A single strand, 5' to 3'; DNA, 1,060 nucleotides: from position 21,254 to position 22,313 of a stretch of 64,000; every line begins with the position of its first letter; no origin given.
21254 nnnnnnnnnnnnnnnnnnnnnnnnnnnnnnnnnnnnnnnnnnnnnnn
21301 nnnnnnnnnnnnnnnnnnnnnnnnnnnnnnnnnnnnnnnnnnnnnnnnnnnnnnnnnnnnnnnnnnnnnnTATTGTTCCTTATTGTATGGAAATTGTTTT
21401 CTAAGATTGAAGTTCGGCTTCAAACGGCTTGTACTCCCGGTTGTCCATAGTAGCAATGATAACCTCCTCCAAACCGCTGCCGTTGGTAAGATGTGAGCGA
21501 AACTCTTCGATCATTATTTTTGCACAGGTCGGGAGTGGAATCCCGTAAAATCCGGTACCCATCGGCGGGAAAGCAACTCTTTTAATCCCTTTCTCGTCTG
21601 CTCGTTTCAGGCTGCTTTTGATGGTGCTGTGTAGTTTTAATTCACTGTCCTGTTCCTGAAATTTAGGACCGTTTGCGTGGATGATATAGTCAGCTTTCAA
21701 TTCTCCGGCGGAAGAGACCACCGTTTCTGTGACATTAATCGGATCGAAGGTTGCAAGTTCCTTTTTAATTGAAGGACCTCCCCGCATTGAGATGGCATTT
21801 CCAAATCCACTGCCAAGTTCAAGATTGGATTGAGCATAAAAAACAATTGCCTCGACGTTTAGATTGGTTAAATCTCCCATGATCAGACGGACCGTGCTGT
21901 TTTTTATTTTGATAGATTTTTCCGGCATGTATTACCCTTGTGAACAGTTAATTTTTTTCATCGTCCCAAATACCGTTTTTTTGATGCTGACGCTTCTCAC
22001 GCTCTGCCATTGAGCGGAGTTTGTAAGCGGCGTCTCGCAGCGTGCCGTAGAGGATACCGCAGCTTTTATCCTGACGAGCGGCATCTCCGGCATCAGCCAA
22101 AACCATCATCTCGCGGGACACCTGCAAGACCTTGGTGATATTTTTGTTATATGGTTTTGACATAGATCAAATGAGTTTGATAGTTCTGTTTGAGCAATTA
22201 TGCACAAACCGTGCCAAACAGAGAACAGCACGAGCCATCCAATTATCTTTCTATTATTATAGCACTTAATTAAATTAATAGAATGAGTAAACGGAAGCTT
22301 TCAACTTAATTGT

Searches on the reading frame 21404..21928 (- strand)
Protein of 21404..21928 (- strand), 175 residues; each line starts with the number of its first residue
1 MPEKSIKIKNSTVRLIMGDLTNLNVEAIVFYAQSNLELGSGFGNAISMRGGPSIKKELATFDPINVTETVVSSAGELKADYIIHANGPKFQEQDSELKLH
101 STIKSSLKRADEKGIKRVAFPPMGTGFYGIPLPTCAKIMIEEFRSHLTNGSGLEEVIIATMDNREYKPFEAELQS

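Call 7: search_protein_families(library=pfam, proteins=[window:21404-21928:-], max_evalue=0.001)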
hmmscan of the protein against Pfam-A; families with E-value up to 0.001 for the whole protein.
window:21404-21928:- (175 aa): 1 family
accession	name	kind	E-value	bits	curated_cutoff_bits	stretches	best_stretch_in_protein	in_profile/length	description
PF01661.27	Macro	-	9e-25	87.4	22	1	32-139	4-118/118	Macro domain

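Call 21: search_protein_families(library=ncbifam, proteins=[window:21404-21928:-], max_evalue=0.01)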
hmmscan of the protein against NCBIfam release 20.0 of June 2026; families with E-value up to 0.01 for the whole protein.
window:21404-21928:- (175 aa): 11 families
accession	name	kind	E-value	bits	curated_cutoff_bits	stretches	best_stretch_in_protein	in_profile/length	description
NF001667.0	PRK00431.2-3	equivalog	5e-34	117.5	252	1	7-170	4-170/182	ADP-ribose-binding protein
NF001668.0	PRK00431.2-4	equivalog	5.1e-31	107.7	278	1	12-170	50-209/220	ADP-ribose-binding protein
NF001664.0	PRK00431.1-6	equivalog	6.9e-29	100.4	200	1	12-174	3-170/173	O-acetyl-ADP-ribose deacetylase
NF001663.0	PRK00431.1-4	equivalog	6e-28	97.9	285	1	12-171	8-173/180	ADP-ribose-binding protein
NF001665.0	PRK00431.2-1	equivalog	9.1e-28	97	315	1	12-169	9-167/177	ADP-ribose-binding protein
NF001666.0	PRK00431.2-2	equivalog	1.2e-22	80.5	246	1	13-165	3-154/164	ADP-ribose-binding protein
NF009880.0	PRK13341.1-1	equivalog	1.8e-19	69.5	891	1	4-173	420-597/599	AAA family ATPase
NF001660.0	PRK00431.1-1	equivalog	2.2e-18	66.4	271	1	11-167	3-165/177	O-acetyl-ADP-ribose deacetylase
NF001662.0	PRK00431.1-3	equivalog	5.1e-18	65.5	215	1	11-167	3-175/185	[protein ADP-ribosylglutamate] hydrolase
NF001661.0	PRK00431.1-2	equivalog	9e-16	58.3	291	1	15-171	5-169/179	O-acetyl-ADP-ribose deacetylase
NF003163.0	PRK04143.1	equivalog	9.4e-14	51.4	272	1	7-173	79-260/265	protein-ADP-ribose hydrolase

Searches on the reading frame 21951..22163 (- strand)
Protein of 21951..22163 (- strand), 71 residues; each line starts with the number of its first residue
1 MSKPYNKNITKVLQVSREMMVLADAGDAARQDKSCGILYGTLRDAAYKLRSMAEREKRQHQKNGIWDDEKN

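Call 7: search_protein_families(library=pfam, proteins=[window:21951-22163:-], max_evalue=0.001)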
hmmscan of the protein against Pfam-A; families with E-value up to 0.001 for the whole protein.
window:21951-22163:- (71 aa): 0 families

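Call 21: search_protein_families(library=ncbifam, proteins=[window:21951-22163:-], max_evalue=0.01)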
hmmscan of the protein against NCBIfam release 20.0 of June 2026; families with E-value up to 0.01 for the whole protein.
window:21951-22163:- (71 aa): 0 families

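Call 49: list_cluster_members(proteins=[P0241, P0245, P0257, P0260, P0219, window:21951-22163:-, window:20702-21370:-, window:18849-20594:-])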
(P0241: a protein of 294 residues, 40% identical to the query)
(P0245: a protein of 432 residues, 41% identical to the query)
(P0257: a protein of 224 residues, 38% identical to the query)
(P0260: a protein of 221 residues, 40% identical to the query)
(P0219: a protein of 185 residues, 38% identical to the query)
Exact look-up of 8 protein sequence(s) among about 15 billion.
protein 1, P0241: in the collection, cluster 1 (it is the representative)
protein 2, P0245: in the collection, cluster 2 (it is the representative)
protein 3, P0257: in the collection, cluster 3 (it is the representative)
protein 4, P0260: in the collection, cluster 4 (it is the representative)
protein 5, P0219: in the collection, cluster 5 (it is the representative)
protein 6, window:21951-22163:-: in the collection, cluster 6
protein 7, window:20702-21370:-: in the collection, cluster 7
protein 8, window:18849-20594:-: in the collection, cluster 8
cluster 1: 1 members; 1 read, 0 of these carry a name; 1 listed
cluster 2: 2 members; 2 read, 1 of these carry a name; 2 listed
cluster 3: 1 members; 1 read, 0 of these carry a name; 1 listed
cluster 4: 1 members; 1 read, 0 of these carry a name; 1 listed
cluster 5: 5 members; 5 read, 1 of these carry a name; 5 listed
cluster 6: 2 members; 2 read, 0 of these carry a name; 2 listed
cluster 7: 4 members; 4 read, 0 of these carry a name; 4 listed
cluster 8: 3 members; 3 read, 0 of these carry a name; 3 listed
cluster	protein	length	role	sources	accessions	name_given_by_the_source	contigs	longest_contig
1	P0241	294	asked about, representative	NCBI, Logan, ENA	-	-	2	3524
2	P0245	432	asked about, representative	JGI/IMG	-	PAS domain S-box-containing protein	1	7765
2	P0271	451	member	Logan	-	-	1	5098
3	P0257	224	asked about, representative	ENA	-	-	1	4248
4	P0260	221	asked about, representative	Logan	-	-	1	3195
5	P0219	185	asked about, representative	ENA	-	-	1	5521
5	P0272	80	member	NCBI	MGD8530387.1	MAG: PAS domain-containing protein, partial [Syntrophobacterales bacterium]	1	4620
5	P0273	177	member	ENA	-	-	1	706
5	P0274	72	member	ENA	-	-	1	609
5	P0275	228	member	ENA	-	-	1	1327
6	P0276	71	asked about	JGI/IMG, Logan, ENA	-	-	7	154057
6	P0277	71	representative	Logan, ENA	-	-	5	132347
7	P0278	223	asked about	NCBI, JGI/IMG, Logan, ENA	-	-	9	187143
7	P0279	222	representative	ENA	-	-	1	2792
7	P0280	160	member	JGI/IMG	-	-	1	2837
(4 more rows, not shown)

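Call 60: find_homologous_proteins(query=window:21951-22163:-, max_evalue=0.001)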
Query window:21951-22163:- (71 aa): 25 proteins with E <= 0.001 among 25 candidates.
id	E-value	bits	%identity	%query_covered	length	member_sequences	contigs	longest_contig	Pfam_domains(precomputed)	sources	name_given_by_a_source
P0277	2.4e-36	140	90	100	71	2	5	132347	-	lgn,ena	-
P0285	3.5e-27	111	72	97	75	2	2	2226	-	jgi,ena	-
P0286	1.1e-26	109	72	94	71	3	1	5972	-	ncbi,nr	ncbi:MAG: hypothetical protein HQ591_13135 [candidate division Zixibacteria bacterium]|nr:hypothetic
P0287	1.8e-26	109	73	93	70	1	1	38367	-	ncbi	-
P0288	2.4e-26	108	73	99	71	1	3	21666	-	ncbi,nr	ncbi:hypothetical protein KKA00_00840 [bacterium]|nr:hypothetical protein [bacterium] MBU1650737.1 h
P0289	3.7e-26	108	76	94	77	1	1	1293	-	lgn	-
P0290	4.9e-26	107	70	99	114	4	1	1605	-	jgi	-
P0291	1.2e-25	106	68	100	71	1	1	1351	-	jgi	jgi:hypothetical protein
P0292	1.7e-25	105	70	99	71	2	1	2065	-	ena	-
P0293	1.3e-24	103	72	94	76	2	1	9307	-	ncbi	-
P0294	2.9e-24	102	70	94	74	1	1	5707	-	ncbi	-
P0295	4.5e-24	101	69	100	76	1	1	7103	-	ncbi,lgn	-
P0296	1.1e-23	100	69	94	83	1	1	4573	-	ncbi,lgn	-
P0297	4.0e-23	98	66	94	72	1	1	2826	-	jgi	-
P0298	4.2e-23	98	69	94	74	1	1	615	-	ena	-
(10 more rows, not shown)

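Call 63: search_solved_structures(query=A3, max_evalue=10)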
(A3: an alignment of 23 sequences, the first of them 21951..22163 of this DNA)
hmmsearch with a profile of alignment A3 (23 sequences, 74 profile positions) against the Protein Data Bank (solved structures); distinct sequences matched with E-value up to 10: 3.
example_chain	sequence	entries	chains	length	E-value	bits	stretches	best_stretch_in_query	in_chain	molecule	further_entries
5gpe_A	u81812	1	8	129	0.27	14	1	9-38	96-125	Transcriptional regulator, MerR-family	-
6z1p_Br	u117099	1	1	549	1.3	11.8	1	2-26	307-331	Ribosomal protein S18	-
4msd_A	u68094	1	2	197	2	11.2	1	32-52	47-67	AMSH-like protease sst2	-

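Call 67: predict_structure(alignment_id=A3)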
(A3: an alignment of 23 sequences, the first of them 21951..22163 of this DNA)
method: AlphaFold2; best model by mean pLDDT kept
length: 71 residues; sequences in the alignment: 23
mean_pLDDT: 92.0   pTM: 0.75
mean pLDDT of the five models: 92.0, 91.9, 91.4, 91.2, 90.3
residues with pLDDT >= 90: 58; 70-90: 7; 50-70: 4; < 50: 2
segments of 3 or more residues with pLDDT < 50: none
pLDDT, mean of each block of 10 residues (from residue 1): 84 98 97 97 98 97 79 33
secondary structure, 60 per line:
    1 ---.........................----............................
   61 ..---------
elements in order: H4-28 H33-62

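Call 69: fold_search(model_id=the predicted structure, library=pdb)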
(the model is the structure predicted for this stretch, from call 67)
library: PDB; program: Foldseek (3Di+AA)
matches with E <= 10: 186; with E <= 0.001: 0
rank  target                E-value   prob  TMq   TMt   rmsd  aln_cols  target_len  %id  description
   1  6nci_B                1.8e+00  0.93  0.51  0.19   0.9        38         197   21  Crystal structure of CDP-Chase: Vector data collection (released 2019-02-06)
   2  5ofa_B                2.2e+00  0.47  0.59  0.10   3.5        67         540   16  Crystal structure of human MORC2 (residues 1-603) with spinal muscular atrophy mutation T424R (released 2018-02-14)
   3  8dgj_A                2.6e+00  0.82  0.62  0.03   1.2        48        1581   14  Structural Basis of MicroRNA Biogenesis by Dicer-1 and Its Partner Protein Loqs-PB - complex Ib (released 2022-11-16)
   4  5jbr_A                2.6e+00  0.57  0.61  0.34   2.9        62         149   16  Crystal structure of uncharacterized protein Bcav_2135 from Beutenbergia cavernae (released 2016-04-20)
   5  6hum_E                2.8e+00  0.87  0.60  0.43   1.0        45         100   16  Structure of the photosynthetic complex I from Thermosynechococcus elongatus (released 2019-01-09)
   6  6nch_B                2.8e+00  0.85  0.51  0.19   0.9        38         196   21  Crystal structure of CDP-Chase: Raster data collection (released 2019-02-06)
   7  7s8t_I                2.8e+00  0.82  0.63  0.57   1.3        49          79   10  M. xanthus ferritin-like protein EncC (released 2022-02-02)
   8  7vzg_D                3.0e+00  0.80  0.65  0.76   1.1        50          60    8  Structure of the Acidobacteria homodimeric reaction center bound with cytochrome c (the larger form) (released 2023-02-22)
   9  2crb_MODEL_1_A        3.0e+00  0.77  0.72  0.54   1.5        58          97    7  Solution structure of MIT domain from mouse NRBF-2 (released 2005-11-20)
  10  5of9_B                3.2e+00  0.33  0.58  0.10   3.6        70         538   16  Crystal structure of human MORC2 (residues 1-603) (released 2018-02-14)
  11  3q1p_B                3.4e+00  0.82  0.51  0.19   0.9        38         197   21  Crystal structure of CDP-Chase (released 2011-07-13)
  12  7s8t_A                3.6e+00  0.66  0.67  0.59   2.1        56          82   11  M. xanthus ferritin-like protein EncC (released 2022-02-02)
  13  7s8t_B                3.6e+00  0.47  0.67  0.60   5.4        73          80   12  M. xanthus ferritin-like protein EncC (released 2022-02-02)
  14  5gns                  3.6e+00  0.20  0.45  0.12   3.4        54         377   15  Structures of human Mitofusin 1 provide insight into mitochondrial tethering (released 2016-12-07)
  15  8dgi_A                3.8e+00  0.47  0.59  0.03   5.0        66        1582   15  Structural Basis of MicroRNA Biogenesis by Dicer-1 and Its Partner Protein Loqs-PB - complex Ia (released 2022-11-16)
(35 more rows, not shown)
